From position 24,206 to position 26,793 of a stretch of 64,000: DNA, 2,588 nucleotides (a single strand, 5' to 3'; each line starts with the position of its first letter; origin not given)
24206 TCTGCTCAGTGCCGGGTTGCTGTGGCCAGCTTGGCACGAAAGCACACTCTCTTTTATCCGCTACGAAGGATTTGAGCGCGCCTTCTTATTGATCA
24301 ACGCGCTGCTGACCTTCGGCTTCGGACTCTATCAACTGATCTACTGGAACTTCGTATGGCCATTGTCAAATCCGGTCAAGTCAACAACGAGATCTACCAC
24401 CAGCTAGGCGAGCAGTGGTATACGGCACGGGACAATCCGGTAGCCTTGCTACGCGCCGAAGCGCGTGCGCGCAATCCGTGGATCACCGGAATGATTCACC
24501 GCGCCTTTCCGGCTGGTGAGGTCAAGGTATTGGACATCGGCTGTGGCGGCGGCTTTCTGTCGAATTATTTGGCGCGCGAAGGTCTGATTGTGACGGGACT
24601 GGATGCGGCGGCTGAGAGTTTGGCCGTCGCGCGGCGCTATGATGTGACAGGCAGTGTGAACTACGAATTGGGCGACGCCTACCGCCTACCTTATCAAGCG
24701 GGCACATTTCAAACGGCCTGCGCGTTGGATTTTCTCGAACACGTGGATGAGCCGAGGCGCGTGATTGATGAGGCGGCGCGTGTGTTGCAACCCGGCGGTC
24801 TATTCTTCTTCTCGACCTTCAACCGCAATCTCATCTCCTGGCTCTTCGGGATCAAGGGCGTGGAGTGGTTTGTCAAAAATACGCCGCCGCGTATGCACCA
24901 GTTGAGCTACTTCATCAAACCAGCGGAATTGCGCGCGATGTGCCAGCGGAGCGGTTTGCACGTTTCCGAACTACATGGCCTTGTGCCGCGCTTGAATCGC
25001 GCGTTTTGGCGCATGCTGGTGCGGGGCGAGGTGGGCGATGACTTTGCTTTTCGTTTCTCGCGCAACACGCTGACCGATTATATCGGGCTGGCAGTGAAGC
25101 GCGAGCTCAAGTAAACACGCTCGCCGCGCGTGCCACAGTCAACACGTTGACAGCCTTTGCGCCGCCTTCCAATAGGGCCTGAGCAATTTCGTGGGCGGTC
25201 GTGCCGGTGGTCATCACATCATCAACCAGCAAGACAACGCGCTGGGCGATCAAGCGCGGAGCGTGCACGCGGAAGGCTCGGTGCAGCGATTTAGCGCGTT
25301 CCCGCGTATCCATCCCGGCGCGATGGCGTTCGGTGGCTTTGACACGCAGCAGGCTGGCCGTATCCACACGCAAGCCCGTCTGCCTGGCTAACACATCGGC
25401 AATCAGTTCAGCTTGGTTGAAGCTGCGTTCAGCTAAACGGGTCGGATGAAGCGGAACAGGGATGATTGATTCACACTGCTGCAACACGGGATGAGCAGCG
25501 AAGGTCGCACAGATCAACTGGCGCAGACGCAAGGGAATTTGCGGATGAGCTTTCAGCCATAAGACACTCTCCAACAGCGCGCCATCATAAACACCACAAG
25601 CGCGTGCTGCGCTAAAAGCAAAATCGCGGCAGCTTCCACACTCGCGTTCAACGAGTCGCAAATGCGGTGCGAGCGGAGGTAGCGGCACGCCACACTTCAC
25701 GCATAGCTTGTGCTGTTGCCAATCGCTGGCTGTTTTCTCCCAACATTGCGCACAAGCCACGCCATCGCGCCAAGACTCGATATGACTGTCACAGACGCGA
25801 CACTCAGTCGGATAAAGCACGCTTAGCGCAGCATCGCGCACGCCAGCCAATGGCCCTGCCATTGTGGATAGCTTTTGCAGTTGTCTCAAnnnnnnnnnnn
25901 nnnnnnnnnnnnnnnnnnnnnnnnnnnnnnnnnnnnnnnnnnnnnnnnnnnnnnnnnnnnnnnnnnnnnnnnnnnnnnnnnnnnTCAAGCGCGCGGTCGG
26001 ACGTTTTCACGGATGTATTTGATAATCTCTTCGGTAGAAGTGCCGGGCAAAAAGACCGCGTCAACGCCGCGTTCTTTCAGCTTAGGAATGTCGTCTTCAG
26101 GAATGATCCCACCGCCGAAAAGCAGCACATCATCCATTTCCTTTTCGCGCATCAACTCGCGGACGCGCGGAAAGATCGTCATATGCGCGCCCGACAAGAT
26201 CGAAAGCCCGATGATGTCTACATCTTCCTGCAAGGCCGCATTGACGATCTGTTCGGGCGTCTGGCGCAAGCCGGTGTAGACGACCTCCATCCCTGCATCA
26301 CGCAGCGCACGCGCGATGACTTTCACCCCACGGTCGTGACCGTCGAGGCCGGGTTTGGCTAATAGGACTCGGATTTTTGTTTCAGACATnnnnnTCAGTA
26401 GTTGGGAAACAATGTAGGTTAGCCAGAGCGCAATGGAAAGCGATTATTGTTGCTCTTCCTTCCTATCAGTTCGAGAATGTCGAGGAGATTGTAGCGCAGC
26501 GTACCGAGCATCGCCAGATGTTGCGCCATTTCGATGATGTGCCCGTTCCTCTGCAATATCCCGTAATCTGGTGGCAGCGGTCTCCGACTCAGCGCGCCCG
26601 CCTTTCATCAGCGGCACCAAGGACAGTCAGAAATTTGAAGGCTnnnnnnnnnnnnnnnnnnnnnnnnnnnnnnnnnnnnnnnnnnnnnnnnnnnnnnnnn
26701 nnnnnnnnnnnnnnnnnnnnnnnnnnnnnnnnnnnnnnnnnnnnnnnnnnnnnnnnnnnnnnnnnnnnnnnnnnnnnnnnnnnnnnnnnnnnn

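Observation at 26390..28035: REC-TIR and stand-alone TIR genes inserted in-line between the two methylmalonyl-CoA mutase subunit genes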

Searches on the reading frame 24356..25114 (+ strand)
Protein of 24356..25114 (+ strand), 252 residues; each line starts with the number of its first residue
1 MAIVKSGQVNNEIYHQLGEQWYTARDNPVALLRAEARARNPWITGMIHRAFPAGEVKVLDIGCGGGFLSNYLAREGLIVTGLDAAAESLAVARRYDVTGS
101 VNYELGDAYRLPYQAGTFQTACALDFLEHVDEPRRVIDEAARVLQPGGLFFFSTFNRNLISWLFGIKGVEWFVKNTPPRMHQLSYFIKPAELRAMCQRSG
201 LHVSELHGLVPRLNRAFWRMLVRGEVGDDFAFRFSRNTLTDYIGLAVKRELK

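Call 69: search_protein_families(library=pfam, proteins=[window:24356-25114:+], max_evalue=0.1)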
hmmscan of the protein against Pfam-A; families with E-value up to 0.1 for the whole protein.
window:24356-25114:+ (252 aa): 13 families
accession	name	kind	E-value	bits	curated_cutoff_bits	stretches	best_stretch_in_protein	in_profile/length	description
PF08241.18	Methyltransf_11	-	2.8e-22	79.6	21.2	1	59-152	1-95/95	Methyltransferase domain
PF13489.12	Methyltransf_23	-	1.2e-18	67.9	27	1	47-204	13-162/164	Methyltransferase domain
PF13649.12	Methyltransf_25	-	3.4e-18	66.5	27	1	58-148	1-97/97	Methyltransferase domain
PF13847.12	Methyltransf_31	-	7.1e-13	48.9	27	1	55-157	4-116/145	Methyltransferase domain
PF08242.18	Methyltransf_12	-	1.1e-11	45.8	30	1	59-150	1-98/98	Methyltransferase domain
PF07021.18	MetW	-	1e-05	25.7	21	1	47-181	7-138/193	Methionine biosynthesis protein MetW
PF01209.24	Ubie_methyltran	-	0.00017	21.4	20.1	1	54-159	47-158/233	ubiE/COQ5 methyltransferase family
PF05175.20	MTS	-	0.00028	21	23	1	55-94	32-73/170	Methyltransferase small domain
PF03848.20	TehB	-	0.00091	19.1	20.4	1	56-93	32-69/193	Tellurite resistance protein TehB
PF03141.22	Methyltransf_29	-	0.009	15.1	23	1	57-154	120-219/506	Putative S-adenosyl-L-methionine-dependent methyltransferase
PF13679.12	Methyltransf_32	-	0.014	15.8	27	1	54-96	25-73/143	Methyltransferase domain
PF01555.25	N6_N4_Mtase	-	0.026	14.9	26.7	1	112-176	9-77/221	DNA methylase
PF02353.26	CMAS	-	0.046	13.5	27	1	57-155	65-167/273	Mycolic acid cyclopropane synthetase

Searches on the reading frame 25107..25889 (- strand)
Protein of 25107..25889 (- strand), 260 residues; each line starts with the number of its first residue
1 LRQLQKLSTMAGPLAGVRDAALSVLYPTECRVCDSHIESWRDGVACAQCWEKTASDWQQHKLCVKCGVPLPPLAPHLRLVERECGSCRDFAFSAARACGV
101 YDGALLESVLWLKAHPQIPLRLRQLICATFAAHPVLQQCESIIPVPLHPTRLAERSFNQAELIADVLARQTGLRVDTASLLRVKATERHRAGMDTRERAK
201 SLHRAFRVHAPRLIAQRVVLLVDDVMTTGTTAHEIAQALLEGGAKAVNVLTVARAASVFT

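Call 3: search_protein_families(library=pfam, proteins=[window:25107-25889:-], max_evalue=0.01)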
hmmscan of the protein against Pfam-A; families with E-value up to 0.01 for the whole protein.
window:25107-25889:- (260 aa): 5 families
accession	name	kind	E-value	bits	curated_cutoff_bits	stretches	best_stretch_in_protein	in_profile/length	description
PF18912.6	DZR_2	-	4.1e-08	33.4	27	1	22-87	2-55/56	Double zinc ribbon domain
PF00156.33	Pribosyltran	-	1.1e-07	31.8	26.3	1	163-254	43-125/158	Phosphoribosyl transferase domain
PF14681.12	UPRTase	-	0.0001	22.3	27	1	202-253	106-157/206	Uracil phosphoribosyltransferase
PF15609.12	PRTase_2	-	0.003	17.6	28.8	1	209-245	112-148/188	Phosphoribosyl transferase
PF12773.13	DZR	-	0.0032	18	27.3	1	46-99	1-42/45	Double zinc ribbon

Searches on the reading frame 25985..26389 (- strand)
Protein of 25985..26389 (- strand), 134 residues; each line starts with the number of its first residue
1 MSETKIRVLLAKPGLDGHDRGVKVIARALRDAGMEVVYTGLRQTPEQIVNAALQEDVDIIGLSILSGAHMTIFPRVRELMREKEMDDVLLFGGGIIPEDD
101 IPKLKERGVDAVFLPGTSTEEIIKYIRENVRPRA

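Call 3: search_protein_families(library=pfam, proteins=[window:25985-26389:-], max_evalue=0.01)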
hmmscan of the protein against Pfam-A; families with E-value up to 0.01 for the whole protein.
window:25985-26389:- (134 aa): 1 family
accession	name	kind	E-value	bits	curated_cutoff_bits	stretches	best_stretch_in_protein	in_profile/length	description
PF02310.24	B12-binding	-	3.5e-29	101.5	32.1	1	7-122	2-119/121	B12 binding domain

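Call 5: search_protein_families(library=ncbifam, proteins=[window:25985-26389:-], max_evalue=0.01)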
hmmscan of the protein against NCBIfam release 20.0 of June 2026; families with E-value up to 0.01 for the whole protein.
window:25985-26389:- (134 aa): 17 families
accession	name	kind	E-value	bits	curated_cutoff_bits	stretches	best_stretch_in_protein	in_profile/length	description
TIGR00640.1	acid_CoA_mut_C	subfamily_domain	7.8e-51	171.5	57.45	1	5-131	2-128/132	methylmalonyl-CoA mutase C-terminal domain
NF006944.0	PRK09426.1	equivalog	2.3e-35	121.7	876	1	5-129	589-713/721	methylmalonyl-CoA mutase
NF045497.1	IsobCoAmut_IcmF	equivalog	1.7e-21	75.8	1500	1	5-117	2-116/1076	fused isobutyryl-CoA mutase/GTPase IcmF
NF002612.0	PRK02261.1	equivalog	1.5e-14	53.7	110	1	5-131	3-135/148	methylaspartate mutase subunit S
TIGR01501.1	MthylAspMutase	equivalog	1.3e-12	47.6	135.8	1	8-129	4-131/134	methylaspartate mutase subunit S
NF040743.1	ornith_mutase_E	equivalog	4.4e-08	31.6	800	1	2-130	592-726/730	D-ornithine 4,5-aminomutase subunit OraE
NF040669.1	MtaC2_Meth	equivalog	1.9e-07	30.7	450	1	2-99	123-221/267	methanol--corrinoid protein MtaC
TIGR02082.1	metH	equivalog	5e-07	27.7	1010.85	1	4-94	732-822/1182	methionine synthase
NF007024.0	PRK09490.1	equivalog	1.4e-06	26.4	1497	1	3-94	749-840/1234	methionine synthase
TIGR02370.1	pyl_corrinoid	subfamily_domain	5.5e-06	25.9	215.3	1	16-100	95-181/197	methyltransferase cognate corrinoid protein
NF040655.1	MtaC_Meth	equivalog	1.3e-05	24.4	420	1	16-103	130-217/253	methanol--corrinoid protein MtaC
NF047995.1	corrinoid_MtgC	exception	0.00017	21.1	310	1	3-94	90-183/215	glycine betaine-specific corrinoid protein MtgC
NF041607.1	dimeth_corrin_MtbC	equivalog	0.00018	21.1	350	1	16-91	93-169/203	dimethylamine corrinoid protein MtbC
TIGR00734.1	hisAF_rel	hypoth_equivalog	0.00025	20.9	179.85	1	39-114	137-212/221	HisA/HisF family protein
NF047996.1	corrin_MtgC_2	exception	0.00071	19.1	370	1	16-96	100-182/212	glycine betaine-specific corrinoid protein MtgC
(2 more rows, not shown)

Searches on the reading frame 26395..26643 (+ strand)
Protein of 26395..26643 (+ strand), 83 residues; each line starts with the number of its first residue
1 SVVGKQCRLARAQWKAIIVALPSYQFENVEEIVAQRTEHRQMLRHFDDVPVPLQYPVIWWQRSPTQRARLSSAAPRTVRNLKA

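Call 69: search_protein_families(library=pfam, proteins=[window:26395-26643:+], max_evalue=0.1)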
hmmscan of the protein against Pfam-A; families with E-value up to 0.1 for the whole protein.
seq(83 aa): 0 families
